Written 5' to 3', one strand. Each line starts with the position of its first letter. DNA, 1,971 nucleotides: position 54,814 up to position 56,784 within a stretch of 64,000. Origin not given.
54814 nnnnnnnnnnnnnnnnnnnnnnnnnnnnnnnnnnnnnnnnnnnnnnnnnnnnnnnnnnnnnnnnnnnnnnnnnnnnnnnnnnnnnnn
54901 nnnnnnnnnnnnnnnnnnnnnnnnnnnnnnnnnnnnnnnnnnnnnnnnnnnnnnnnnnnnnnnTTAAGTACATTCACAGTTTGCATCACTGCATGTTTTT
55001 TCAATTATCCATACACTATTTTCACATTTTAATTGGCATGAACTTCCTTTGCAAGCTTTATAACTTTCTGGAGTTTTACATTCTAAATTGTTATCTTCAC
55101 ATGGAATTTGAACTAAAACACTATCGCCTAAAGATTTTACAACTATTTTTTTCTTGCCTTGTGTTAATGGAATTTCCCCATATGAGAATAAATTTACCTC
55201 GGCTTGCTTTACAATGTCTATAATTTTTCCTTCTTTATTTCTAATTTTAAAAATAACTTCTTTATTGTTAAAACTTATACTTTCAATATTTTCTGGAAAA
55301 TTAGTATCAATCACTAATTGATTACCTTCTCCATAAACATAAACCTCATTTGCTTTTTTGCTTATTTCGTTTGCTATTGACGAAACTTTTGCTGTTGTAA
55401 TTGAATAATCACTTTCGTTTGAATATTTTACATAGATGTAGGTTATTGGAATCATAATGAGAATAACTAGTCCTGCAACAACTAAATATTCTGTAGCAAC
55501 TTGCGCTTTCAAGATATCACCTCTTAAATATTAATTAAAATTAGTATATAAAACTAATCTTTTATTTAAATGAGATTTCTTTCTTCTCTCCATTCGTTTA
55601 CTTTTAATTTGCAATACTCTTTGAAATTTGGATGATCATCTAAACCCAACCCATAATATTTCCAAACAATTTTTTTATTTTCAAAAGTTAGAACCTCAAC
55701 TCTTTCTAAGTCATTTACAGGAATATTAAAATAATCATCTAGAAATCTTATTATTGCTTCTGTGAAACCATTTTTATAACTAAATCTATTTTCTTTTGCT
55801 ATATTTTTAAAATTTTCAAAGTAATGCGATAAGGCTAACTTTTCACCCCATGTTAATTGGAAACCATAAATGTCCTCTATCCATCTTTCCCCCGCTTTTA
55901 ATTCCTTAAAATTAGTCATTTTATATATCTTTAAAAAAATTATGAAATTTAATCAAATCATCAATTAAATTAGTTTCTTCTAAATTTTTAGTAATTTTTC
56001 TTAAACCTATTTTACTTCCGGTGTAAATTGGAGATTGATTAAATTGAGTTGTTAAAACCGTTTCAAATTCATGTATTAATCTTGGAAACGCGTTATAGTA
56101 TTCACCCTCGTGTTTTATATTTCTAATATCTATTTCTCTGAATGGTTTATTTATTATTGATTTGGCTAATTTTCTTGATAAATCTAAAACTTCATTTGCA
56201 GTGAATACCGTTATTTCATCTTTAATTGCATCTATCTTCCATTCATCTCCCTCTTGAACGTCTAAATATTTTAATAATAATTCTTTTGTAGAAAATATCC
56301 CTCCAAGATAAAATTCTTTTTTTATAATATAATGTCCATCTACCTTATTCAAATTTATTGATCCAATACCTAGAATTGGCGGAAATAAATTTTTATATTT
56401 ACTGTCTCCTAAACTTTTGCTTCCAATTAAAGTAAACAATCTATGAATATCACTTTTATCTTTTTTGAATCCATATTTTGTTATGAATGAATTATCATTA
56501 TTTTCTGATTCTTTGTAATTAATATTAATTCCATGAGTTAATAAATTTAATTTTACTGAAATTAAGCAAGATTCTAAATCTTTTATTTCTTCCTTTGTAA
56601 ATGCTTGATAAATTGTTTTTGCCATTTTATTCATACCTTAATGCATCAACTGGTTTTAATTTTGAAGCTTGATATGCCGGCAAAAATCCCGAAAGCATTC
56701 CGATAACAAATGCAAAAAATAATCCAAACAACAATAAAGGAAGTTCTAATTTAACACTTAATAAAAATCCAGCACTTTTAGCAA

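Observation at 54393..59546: Operon coupling two Cys-rich pilin-like proteins to a MacB/FtsX-type ABC transporter and unknown partners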

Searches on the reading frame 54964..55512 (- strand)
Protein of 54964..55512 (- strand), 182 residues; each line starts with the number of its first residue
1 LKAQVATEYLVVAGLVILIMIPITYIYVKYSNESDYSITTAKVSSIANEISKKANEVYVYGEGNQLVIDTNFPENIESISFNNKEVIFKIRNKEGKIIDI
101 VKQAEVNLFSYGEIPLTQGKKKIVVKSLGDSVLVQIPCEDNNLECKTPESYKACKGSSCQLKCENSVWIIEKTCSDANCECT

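Call 3: search_protein_families(library=pfam, proteins=[window:54964-55512:-], max_evalue=1)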
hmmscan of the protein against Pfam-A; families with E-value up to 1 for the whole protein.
window:54964-55512:- (182 aa): 1 family
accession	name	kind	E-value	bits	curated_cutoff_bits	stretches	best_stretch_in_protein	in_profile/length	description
PF23597.1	KIAA0319_N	-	0.39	11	27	1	146-180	27-61/85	Dyslexia-associated protein KIAA0319 N-terminal domain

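Call 4: search_protein_families(library=ncbifam, proteins=[window:54964-55512:-], max_evalue=1)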
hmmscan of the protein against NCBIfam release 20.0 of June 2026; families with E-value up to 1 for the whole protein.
window:54964-55512:- (182 aa): 1 family
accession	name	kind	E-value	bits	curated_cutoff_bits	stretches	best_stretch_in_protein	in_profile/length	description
NF033184.1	B3_Acin_new1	exception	0.021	13.9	580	1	57-93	51-88/283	putative subclass B3 metallo-beta-lactamase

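Call 10: find_homologous_proteins(query=window:54964-55512:-, max_evalue=0.01)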
Query window:54964-55512:- (182 aa): 18 proteins with E <= 0.01 among 47 candidates.
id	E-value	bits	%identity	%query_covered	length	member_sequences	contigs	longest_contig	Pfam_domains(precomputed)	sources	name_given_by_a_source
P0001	3.3e-112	390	100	100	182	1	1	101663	-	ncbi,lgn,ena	-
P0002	7.4e-72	258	63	99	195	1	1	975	-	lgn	-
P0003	3.0e-66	240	61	98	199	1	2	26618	-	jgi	-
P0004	1.9e-65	238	61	96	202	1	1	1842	-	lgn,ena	-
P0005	2.4e-64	234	60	97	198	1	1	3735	-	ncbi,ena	-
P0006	7.9e-64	232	60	100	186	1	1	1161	-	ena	-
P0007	2.2e-63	231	58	99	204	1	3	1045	-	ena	-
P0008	7.9e-62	226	57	99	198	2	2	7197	-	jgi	-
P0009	1.2e-61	225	56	99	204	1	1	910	-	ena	-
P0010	1.9e-60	221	55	99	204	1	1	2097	-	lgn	-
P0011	5.6e-60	220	55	100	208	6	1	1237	-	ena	-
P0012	3.7e-53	198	60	91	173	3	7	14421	-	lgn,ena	-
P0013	8.4e-52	193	59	86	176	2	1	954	-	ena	-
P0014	2.0e-51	192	57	91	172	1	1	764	-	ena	-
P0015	5.5e-47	178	54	82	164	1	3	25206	-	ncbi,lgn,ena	ncbi:MAG: hypothetical protein AABW56_04040 [Nanoarchaeota archaeon]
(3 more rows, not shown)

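Call 11: find_encoding_contigs(protein=P0003, flank=10000, max_places=3)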
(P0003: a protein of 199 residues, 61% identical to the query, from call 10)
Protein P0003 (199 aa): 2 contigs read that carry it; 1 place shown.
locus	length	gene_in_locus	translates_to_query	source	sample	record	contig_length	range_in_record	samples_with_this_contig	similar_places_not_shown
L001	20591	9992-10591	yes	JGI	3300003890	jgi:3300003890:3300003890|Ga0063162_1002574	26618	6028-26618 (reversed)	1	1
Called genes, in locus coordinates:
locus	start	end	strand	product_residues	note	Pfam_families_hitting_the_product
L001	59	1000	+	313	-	PF00924:MS_channel_2nd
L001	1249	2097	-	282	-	PF02457:DAC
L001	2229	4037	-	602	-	PF01850:PIN, PF00437:T2SSE (weak)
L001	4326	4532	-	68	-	PF10049:DUF2283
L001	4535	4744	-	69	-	PF14076:DUF4258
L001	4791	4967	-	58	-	-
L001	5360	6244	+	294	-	PF00588:SpoU_methylase (weak)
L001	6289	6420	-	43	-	-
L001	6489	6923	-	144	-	-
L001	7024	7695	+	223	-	PF00005:ABC_tran, PF02463:SMC_N (weak), PF13304:AAA_21 (weak)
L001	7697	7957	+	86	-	-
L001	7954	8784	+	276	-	-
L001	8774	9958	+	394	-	PF12704:MacB_PCD, PF02687:FtsX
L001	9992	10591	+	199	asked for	-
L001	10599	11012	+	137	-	-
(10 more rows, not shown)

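Call 12: find_encoding_contigs(protein=P0015, flank=10000, max_places=3)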
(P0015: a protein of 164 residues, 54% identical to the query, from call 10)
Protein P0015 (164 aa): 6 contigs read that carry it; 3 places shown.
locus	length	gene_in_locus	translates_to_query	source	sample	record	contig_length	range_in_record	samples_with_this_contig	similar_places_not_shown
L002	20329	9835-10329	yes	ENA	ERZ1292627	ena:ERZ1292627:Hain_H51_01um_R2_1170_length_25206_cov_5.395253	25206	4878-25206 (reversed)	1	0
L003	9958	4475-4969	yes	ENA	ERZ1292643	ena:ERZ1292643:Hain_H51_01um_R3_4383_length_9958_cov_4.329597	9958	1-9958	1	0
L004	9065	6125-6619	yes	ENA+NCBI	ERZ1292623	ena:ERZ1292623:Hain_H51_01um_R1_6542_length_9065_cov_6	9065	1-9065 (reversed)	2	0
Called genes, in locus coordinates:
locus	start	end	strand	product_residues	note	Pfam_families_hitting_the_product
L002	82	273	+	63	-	-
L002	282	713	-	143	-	-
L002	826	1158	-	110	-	PF02452:PemK_toxin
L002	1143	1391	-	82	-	PF04014:MazE_antitoxin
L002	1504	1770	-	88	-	-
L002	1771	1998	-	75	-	-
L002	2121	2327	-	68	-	PF10049:DUF2283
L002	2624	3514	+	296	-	PF02661:Fic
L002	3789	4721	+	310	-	PF00588:SpoU_methylase (weak)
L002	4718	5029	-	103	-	-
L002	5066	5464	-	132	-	-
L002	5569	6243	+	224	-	PF00005:ABC_tran, PF02463:SMC_N (faint), PF13304:AAA_21 (faint)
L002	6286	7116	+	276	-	-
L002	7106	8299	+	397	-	-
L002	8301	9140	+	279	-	PF12833:HTH_18, PF00165:HTH_AraC (weak)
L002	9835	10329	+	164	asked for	-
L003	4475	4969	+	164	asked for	-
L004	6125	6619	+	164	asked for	-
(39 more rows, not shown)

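Call 13: find_encoding_contigs(protein=P0012, flank=10000, max_places=3)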
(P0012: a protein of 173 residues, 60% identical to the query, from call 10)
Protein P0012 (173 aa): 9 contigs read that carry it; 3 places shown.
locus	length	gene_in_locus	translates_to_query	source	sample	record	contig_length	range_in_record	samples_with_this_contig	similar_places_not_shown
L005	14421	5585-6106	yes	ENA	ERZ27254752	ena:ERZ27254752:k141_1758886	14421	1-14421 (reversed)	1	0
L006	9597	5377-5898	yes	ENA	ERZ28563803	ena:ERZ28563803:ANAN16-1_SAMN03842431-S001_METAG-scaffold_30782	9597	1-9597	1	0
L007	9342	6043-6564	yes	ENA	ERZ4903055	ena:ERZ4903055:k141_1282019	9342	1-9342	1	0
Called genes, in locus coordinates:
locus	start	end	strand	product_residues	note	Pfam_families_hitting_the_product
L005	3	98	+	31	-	?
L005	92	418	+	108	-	-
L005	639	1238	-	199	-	PF13581:HATPase_c_2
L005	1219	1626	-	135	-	-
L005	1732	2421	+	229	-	PF02463:SMC_N (weak), PF00005:ABC_tran, PF13304:AAA_21 (faint)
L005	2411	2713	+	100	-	-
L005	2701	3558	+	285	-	-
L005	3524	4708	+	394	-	PF12704:MacB_PCD, PF02687:FtsX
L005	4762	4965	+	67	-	PF04024:PspC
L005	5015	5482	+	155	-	-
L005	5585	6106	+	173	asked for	-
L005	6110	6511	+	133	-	-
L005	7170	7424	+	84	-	PF01191:RNA_pol_Rpb5_C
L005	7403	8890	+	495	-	PF04563:RNA_pol_Rpb2_1, PF04561:RNA_pol_Rpb2_2, PF04565:RNA_pol_Rpb2_3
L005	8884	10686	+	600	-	PF04566:RNA_pol_Rpb2_4, PF04567:RNA_pol_Rpb2_5, PF00562:RNA_pol_Rpb2_6, PF04560:RNA_pol_Rpb2_7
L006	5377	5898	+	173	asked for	-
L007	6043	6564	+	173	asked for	-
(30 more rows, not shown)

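Call 22: find_related_loci(query=A1, collection=genome_contigs, flank=8000)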
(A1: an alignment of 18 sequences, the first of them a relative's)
Query A1 (182 aa) in genome_contigs; peptide patterns used: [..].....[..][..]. (x = any residue, [..] = any of these).
13 stretches matched a pattern; 1 encode a relative of the query (tblastn E <= 1e-3); 1 distinct loci.
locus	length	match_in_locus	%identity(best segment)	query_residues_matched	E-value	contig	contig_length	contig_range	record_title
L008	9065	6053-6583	56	1-174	3e-66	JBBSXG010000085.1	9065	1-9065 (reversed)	MAG: Nanoarchaeota archaeon isolate H51-bin037_1 H51_bin037_1_000000000085, whole genome shotgun sequence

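Call 31: predict_structure(alignment_id=A1)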
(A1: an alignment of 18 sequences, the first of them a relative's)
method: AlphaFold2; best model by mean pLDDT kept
length: 182 residues; sequences in the alignment: 18
mean_pLDDT: 80.5   pTM: 0.61
mean pLDDT of the five models: 80.5, 80.5, 77.6, 76.8, 76.4
residues with pLDDT >= 90: 1; 70-90: 162; 50-70: 18; < 50: 1
segments of 3 or more residues with pLDDT < 50: none
pLDDT, mean of each block of 10 residues (from residue 1): 66 84 77 71 87 88 87 85 86 80 82 82 87 83 79 79 82 70 57
secondary structure, 60 per line:
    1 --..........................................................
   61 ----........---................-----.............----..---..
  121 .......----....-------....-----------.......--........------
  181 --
elements in order: H3-60 E65-72 E76-91 E97-109 E119-127 E132-135 E143-146 E158-164 E167-174

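Call 35: fold_search(model_id=the predicted structure, library=pdb)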
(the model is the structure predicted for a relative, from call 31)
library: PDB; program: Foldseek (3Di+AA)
matches with E <= 10: 653; with E <= 0.001: 0
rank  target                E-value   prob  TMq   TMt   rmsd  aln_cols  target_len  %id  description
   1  9a1v_B                1.6e-01  0.38  0.19  0.16  11.1        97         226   16  Integrative model of Nucleotide excision repair complex of XPA and RPA on 5' junction substrate (released 2022-08-30)
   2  9qc7_A                3.9e-01  0.08  0.14  0.03  17.1       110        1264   12  BoNT-NTNH complex from Clostridium botulinum Serotype B1 (released 2025-09-10)
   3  1lm0_MODEL_1_A        4.1e-01  0.15  0.17  0.24  10.0        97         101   13  Solution structure and characterization of the heme chaperone CcmE (released 2002-12-25)
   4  6f0p                  4.3e-01  0.13  0.15  0.07  14.7        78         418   13  Botulinum neurotoxin A4 Hc domain (released 2018-01-10)
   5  4gn3_H                4.6e-01  0.13  0.16  0.25  10.1       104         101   15  OBody AM1L10 bound to hen egg-white lysozyme (released 2013-08-21)
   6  8bao_A                4.6e-01  0.13  0.16  0.09  17.1       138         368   15  Dysgonamonadaceae bacterium CRISPR ancillary nuclease 2 (released 2022-11-30)
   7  2z6k_B                4.8e-01  0.30  0.18  0.25  10.3        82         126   15  Crystal structure of full-length human RPA14/32 heterodimer (released 2007-12-04)
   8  1uli_E                5.1e-01  0.10  0.14  0.07  13.8       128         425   11  Biphenyl dioxygenase (BphA1A2) derived from Rhodococcus sp. strain RHA1 (released 2004-09-28)
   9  6zvm_AAA              5.4e-01  0.12  0.14  0.07  15.2        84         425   17  Botulinum neurotoxin B2 binding domain in complex with GD1a (released 2020-10-14)
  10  6epi_F                6.0e-01  0.08  0.15  0.09  14.5       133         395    8  Structure of the epsilon_1 / zeta_1 antitoxin / toxin system from Neisseria gonorrhoeae in complex with UNAM-4P. (released 2018-05-02)
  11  1ykd_B                6.7e-01  0.15  0.16  0.09  14.6       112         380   12  Crystal Structure of the Tandem GAF Domains from a Cyanobacterial Adenylyl Cyclase: Novel Modes of Ligand-Binding and  (released 2005-02-22)
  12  5jow_A                6.7e-01  0.13  0.18  0.09   7.8        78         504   23  Bacteroides ovatus Xyloglucan PUL GH43A (released 2016-08-10)
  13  9slz_A                7.1e-01  0.18  0.16  0.07  10.8        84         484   11  Structure of Thermus thermophilus lysyl-tRNA synthetase complexed with wild-type E.coli tRNALys(mnm5s2UUU) and sulpham (released 2025-09-17)
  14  3oiq_A                7.1e-01  0.14  0.17  0.17  11.8       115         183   11  Crystal structure of yeast telomere protein Cdc13 OB1 and the catalytic subunit of DNA polymerase alpha Pol1 (released 2010-11-03)
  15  2xso_A                7.5e-01  0.09  0.14  0.07  13.2       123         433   10  CRYSTAL STRUCTURE OF P4 VARIANT OF BIPHENYL DIOXYGENASE FROM BURKHOLDERIA XENOVORANS LB400 (released 2010-11-24)
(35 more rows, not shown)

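Call 40: find_related_loci(query=A2, collection=metagenome_contigs, flank=8000)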
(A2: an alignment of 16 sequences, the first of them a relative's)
Query A2 (182 aa) in metagenome_contigs; peptide patterns used: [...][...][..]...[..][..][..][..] (x = any residue, [..] = any of these).
179 stretches matched a pattern; 17 encode a relative of the query (tblastn E <= 1e-3); 17 distinct loci.
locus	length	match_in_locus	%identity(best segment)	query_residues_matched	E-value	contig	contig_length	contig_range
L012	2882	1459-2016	61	1-182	7e-79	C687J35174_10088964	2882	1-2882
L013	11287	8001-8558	61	1-182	6e-78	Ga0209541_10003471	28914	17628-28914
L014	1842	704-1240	61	2-175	8e-76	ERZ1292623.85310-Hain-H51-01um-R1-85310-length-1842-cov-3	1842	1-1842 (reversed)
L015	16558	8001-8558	58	1-182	9e-71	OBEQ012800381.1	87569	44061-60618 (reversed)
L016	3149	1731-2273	60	1-177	1e-70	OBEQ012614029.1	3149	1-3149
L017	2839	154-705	56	1-182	7e-71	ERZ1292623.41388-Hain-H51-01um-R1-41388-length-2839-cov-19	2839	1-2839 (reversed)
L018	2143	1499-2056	57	1-181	5e-71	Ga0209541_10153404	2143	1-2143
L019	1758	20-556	59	2-179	8e-72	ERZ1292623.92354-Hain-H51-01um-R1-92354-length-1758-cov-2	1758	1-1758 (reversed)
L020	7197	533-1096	57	1-180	2e-68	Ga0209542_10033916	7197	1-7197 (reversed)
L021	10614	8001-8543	62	1-179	1e-67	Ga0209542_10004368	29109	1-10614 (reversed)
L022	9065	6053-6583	56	1-174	4e-65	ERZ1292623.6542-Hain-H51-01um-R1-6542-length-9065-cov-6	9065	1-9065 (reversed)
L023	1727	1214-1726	55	1-170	2e-66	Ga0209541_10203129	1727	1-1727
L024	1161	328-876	60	1-182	7e-67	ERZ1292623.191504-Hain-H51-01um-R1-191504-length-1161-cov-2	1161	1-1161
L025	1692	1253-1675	63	1-141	7e-64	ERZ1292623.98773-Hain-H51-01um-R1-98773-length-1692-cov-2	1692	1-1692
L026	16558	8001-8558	58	1-182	9e-71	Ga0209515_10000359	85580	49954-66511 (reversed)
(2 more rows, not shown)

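Call 44: search_protein_families(library=phrogs, proteins=[window:54964-55512:-], max_evalue=0.01)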
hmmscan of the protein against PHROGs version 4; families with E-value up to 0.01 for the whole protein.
window:54964-55512:- (182 aa): 0 families

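Call 67: search_protein_families(library=pfam, alignment_id=A2, max_evalue=1)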
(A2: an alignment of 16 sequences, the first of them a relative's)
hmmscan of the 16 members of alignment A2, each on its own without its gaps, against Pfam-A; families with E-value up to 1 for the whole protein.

A. member 1, P0001 (182 aa): 1 family
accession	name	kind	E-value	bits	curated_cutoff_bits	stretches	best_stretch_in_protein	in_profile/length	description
PF23597.1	KIAA0319_N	-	0.39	11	27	1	146-180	27-61/85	Dyslexia-associated protein KIAA0319 N-terminal domain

B. families by the number of members that match (of 16 scanned): 8 families
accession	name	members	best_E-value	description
PF04021.17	Class_IIIsignal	4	0.0021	Class III signal peptide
PF14208.11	DUF4320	2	0.025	Domain of unknown function (DUF4320)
PF06143.16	Baculo_11_kDa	2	0.15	Baculovirus 11 kDa family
PF21254.3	AGA-YXIM_GBD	1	0.096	Beta-agarase/YXIM esterase-like, galactose-binding domain-like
PF13363.11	BetaGal_dom3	1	0.1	Beta-galactosidase, domain 3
PF08592.16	Anthrone_oxy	1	0.12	Anthrone oxygenase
PF09227.15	Bubble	1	0.17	Bubble protein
PF23597.1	KIAA0319_N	1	0.39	Dyslexia-associated protein KIAA0319 N-terminal domain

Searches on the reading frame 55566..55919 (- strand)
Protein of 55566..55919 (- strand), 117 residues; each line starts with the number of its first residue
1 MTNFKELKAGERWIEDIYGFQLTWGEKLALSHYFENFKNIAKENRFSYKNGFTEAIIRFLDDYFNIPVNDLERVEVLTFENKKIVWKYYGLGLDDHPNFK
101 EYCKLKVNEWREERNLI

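Call 3: search_protein_families(library=pfam, proteins=[window:55566-55919:-], max_evalue=1)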
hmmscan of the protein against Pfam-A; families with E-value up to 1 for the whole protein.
window:55566-55919:- (117 aa): 1 family
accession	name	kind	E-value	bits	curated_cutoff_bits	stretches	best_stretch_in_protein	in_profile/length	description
PF09932.14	DUF2164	-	0.11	13.1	27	1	52-95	11-54/74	Uncharacterized conserved protein (DUF2164)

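Call 4: search_protein_families(library=ncbifam, proteins=[window:55566-55919:-], max_evalue=1)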
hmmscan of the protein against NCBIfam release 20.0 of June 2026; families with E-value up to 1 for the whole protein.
window:55566-55919:- (117 aa): 0 families

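Call 44: search_protein_families(library=phrogs, proteins=[window:55566-55919:-], max_evalue=0.01)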
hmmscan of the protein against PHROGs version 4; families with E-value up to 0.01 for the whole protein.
window:55566-55919:- (117 aa): 0 families

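Call 45: search_protein_families(library=padloc, proteins=[window:55566-55919:-], max_evalue=0.01)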
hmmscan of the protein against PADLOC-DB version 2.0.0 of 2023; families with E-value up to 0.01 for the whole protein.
window:55566-55919:- (117 aa): 0 families

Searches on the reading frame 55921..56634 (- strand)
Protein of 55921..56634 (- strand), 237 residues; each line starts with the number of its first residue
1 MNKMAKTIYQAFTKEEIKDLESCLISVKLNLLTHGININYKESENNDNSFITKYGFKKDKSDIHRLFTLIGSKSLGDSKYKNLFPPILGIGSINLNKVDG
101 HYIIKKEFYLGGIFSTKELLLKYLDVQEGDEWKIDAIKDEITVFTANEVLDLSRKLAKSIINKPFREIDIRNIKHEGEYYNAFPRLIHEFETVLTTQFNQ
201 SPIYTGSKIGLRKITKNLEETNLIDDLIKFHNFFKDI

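Call 3: search_protein_families(library=pfam, proteins=[window:55921-56634:-], max_evalue=1)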
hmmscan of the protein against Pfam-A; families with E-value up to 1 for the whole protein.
window:55921-56634:- (237 aa): 1 family
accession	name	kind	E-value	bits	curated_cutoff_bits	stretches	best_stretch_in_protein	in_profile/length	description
PF10750.14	DUF2536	-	0.1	13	27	1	132-175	3-46/68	Protein of unknown function (DUF2536)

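Call 4: search_protein_families(library=ncbifam, proteins=[window:55921-56634:-], max_evalue=1)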
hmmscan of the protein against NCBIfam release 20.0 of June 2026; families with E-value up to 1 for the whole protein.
window:55921-56634:- (237 aa): 1 family
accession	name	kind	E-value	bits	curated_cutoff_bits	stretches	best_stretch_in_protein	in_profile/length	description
TIGR02609.1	doc_partner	hypoth_equivalog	0.026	14.9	55.9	1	117-163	16-64/74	putative addiction module antidote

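Call 44: search_protein_families(library=phrogs, proteins=[window:55921-56634:-], max_evalue=0.01)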
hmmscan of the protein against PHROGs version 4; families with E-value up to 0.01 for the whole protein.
window:55921-56634:- (237 aa): 0 families

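Call 45: search_protein_families(library=padloc, proteins=[window:55921-56634:-], max_evalue=0.01)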
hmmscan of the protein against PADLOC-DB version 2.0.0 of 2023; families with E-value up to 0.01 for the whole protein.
window:55921-56634:- (237 aa): 0 families
